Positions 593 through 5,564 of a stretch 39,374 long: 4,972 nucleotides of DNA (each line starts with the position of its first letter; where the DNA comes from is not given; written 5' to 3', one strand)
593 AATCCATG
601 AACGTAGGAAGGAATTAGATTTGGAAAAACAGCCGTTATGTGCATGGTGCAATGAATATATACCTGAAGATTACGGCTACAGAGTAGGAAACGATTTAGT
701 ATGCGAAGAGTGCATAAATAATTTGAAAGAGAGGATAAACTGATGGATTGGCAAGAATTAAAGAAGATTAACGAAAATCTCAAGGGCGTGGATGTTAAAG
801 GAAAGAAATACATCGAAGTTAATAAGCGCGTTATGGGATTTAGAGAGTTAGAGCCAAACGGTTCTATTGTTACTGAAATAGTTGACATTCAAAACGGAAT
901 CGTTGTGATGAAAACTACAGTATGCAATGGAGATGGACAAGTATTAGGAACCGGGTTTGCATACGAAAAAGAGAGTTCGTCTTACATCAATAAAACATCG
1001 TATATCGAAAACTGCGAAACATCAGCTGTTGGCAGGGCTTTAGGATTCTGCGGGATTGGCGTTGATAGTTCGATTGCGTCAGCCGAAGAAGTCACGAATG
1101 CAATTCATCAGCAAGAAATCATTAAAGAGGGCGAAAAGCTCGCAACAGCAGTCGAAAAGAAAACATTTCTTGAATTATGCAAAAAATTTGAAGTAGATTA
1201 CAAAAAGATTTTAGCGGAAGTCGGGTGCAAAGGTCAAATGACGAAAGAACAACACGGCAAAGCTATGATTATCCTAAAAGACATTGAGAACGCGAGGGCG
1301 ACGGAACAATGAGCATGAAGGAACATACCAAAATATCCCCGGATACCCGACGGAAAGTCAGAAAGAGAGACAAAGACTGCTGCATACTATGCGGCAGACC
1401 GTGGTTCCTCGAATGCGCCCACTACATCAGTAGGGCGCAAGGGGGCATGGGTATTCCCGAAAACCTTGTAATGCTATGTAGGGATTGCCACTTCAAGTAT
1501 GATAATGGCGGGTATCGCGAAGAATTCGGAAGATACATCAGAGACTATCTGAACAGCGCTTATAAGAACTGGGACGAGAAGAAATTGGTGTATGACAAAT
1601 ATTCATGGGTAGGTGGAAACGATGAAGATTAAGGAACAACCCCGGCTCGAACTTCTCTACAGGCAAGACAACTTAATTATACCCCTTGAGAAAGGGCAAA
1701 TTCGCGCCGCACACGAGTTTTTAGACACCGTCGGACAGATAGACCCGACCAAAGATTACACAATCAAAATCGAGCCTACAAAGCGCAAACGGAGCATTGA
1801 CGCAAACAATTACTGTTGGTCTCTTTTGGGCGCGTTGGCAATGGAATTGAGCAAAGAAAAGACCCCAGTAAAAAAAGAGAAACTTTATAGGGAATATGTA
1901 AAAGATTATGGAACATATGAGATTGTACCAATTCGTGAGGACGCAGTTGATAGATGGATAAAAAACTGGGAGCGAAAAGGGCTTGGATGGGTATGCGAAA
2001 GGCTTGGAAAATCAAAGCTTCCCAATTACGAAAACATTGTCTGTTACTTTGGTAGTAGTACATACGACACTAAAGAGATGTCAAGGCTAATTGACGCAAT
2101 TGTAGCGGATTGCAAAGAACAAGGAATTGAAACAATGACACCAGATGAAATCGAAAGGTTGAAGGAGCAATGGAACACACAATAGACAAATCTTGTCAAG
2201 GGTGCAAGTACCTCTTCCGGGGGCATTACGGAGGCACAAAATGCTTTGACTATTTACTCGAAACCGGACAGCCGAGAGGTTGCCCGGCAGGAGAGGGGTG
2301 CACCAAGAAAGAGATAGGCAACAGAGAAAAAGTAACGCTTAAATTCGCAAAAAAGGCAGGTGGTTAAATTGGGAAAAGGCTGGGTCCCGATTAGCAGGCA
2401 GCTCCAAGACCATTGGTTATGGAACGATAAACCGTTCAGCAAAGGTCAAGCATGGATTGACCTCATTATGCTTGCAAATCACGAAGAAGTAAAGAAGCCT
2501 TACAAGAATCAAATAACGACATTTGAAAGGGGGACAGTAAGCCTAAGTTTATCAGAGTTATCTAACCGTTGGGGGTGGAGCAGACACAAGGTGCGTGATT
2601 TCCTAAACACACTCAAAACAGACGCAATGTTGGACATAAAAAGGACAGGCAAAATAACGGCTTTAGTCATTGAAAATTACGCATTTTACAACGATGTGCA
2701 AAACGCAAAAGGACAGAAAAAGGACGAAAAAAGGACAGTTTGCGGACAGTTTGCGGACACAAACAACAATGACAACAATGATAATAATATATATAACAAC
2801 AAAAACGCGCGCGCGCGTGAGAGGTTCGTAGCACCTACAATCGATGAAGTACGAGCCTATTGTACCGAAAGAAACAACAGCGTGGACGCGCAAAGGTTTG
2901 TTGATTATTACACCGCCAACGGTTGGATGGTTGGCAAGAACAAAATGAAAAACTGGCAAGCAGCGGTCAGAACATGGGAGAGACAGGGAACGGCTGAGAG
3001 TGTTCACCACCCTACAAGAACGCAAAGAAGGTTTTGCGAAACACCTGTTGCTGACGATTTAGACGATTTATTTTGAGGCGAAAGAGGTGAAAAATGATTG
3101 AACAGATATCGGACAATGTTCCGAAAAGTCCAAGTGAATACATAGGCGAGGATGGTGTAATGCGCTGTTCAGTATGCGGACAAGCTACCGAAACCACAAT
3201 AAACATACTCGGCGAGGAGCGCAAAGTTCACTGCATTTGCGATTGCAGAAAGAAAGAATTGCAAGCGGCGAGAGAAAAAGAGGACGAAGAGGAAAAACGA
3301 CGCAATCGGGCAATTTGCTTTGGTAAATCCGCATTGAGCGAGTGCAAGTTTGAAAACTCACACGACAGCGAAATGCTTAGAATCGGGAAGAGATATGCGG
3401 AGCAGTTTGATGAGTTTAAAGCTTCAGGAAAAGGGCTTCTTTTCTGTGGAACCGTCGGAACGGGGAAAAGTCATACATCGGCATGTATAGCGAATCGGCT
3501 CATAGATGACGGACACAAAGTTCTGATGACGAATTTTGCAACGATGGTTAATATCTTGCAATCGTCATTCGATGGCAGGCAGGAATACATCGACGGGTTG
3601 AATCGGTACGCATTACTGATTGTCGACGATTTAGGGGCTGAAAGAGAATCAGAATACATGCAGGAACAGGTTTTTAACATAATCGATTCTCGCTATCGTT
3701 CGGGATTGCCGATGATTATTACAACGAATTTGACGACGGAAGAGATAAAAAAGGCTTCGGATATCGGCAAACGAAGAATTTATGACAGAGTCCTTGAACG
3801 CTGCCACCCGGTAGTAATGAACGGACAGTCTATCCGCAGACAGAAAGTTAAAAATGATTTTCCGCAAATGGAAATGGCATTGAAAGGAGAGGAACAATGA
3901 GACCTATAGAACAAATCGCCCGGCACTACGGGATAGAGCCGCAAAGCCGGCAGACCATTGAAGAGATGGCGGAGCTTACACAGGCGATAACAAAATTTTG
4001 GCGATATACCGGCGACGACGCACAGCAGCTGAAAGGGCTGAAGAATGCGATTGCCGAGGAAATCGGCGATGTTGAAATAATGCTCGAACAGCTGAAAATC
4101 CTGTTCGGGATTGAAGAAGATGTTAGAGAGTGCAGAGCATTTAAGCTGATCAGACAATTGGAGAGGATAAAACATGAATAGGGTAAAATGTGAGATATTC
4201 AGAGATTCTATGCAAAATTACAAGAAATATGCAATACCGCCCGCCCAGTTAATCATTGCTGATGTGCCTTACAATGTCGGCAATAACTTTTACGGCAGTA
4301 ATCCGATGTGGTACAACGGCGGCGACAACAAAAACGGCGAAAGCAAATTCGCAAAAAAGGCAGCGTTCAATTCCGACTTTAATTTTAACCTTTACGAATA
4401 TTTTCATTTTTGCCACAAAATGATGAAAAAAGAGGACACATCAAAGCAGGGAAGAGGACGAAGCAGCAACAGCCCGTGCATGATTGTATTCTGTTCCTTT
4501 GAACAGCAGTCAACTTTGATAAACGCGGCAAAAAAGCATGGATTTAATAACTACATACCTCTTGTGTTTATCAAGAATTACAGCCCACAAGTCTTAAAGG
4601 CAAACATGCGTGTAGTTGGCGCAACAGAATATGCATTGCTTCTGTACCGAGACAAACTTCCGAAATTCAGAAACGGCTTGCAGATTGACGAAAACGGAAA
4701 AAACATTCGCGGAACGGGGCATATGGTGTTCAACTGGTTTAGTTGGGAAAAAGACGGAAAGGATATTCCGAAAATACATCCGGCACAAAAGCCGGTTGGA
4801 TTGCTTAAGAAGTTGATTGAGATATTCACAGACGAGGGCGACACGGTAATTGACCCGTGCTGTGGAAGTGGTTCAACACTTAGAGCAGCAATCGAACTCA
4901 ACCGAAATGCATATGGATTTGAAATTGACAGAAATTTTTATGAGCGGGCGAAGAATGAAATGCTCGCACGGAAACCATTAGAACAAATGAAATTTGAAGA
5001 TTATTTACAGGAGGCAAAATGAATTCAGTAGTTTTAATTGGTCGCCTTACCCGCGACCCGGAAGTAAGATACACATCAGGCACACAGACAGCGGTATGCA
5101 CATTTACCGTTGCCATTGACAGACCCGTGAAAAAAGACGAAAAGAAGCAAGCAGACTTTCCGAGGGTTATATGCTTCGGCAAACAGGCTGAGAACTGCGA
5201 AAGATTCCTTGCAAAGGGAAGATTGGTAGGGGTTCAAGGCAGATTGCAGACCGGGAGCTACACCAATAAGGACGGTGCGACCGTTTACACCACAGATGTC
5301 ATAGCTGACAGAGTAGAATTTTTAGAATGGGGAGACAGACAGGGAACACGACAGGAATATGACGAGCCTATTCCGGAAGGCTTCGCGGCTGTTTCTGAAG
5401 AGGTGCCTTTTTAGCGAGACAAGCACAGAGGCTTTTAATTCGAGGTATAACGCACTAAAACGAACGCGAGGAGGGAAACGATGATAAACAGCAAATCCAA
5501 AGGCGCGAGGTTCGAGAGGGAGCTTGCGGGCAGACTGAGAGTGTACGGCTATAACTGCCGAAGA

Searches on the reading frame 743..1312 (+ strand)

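Call 50: search_protein_families(library=phrogs, proteins=[window:743-1312:+], max_evalue=0.001)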
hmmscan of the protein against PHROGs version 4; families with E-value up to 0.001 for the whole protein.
window:743-1312:+ (189 aa): 3 families
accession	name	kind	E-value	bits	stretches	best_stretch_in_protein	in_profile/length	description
phrog_11717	-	unknown function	3.6e-50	171.6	1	4-134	5-136/208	-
phrog_23738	-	unknown function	4.6e-24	86.1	1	21-177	8-174/198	-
phrog_27776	-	unknown function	1.7e-07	32.4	1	16-118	9-119/217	-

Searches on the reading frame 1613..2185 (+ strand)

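Call 50: search_protein_families(library=phrogs, proteins=[window:1613-2185:+], max_evalue=0.001)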
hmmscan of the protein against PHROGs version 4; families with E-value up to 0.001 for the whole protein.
window:1613-2185:+ (190 aa): 1 family
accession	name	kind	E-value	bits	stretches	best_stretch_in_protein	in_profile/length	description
phrog_72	-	DNA, RNA and nucleotide metabolism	6.2e-24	85.9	1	41-189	33-157/161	NinB/ Orf homologous recombination mediator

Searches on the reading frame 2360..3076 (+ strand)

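Call 50: search_protein_families(library=phrogs, proteins=[window:2360-3076:+], max_evalue=0.001)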
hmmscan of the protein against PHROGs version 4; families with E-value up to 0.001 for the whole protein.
window:2360-3076:+ (238 aa): 7 families
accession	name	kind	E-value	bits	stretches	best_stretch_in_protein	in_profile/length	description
phrog_15768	-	unknown function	3.9e-28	100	1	115-217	87-191/228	-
phrog_2514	-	DNA, RNA and nucleotide metabolism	2.3e-27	97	1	6-205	3-196/270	DnaD-like helicase loader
phrog_186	-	DNA, RNA and nucleotide metabolism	1.1e-17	65.7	1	5-148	19-163/308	DnaD-like helicase loader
phrog_35955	-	unknown function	1.3e-10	42.1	1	7-148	3-148/285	-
phrog_28809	-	unknown function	2e-08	35.3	1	164-215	136-189/211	-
phrog_7498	-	DNA, RNA and nucleotide metabolism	4.5e-07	30.3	1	32-149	28-152/296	DnaD-like helicase loader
phrog_27581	-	unknown function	5.7e-07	30.5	1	6-124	26-149/216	-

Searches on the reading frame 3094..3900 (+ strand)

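Call 50: search_protein_families(library=phrogs, proteins=[window:3094-3900:+], max_evalue=0.001)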
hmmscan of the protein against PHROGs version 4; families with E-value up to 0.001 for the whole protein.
window:3094-3900:+ (268 aa): 5 families
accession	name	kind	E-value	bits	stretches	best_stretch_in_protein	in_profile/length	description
phrog_50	-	DNA, RNA and nucleotide metabolism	2.5e-57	196.2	1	23-260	276-522/570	DnaC-like helicase loader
phrog_3277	-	DNA, RNA and nucleotide metabolism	1.4e-37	130.1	1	109-253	7-158/168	DnaC-like helicase loader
phrog_26922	-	DNA, RNA and nucleotide metabolism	9.8e-11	43.1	1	173-244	13-81/92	DnaC-like helicase loader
phrog_27475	-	unknown function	5.3e-08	32.8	1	115-253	445-589/599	-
phrog_15321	-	unknown function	8.3e-08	33.3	1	173-248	9-88/93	-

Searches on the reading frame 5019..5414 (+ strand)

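Call 50: search_protein_families(library=phrogs, proteins=[window:5019-5414:+], max_evalue=0.001)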
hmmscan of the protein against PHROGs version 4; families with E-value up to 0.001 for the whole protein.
window:5019-5414:+ (131 aa): 4 families
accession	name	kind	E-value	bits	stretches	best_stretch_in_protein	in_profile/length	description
phrog_44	-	DNA, RNA and nucleotide metabolism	2.9e-47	162.7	1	1-114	87-203/271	single strand DNA binding protein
phrog_25370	-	unknown function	1.4e-11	44.9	1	1-38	2-38/48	-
phrog_12631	-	DNA, RNA and nucleotide metabolism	3.3e-06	28.2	1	1-33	30-61/78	single strand DNA binding protein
phrog_27667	-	DNA, RNA and nucleotide metabolism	6.3e-06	27.4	1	69-107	1-39/61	single strand DNA binding protein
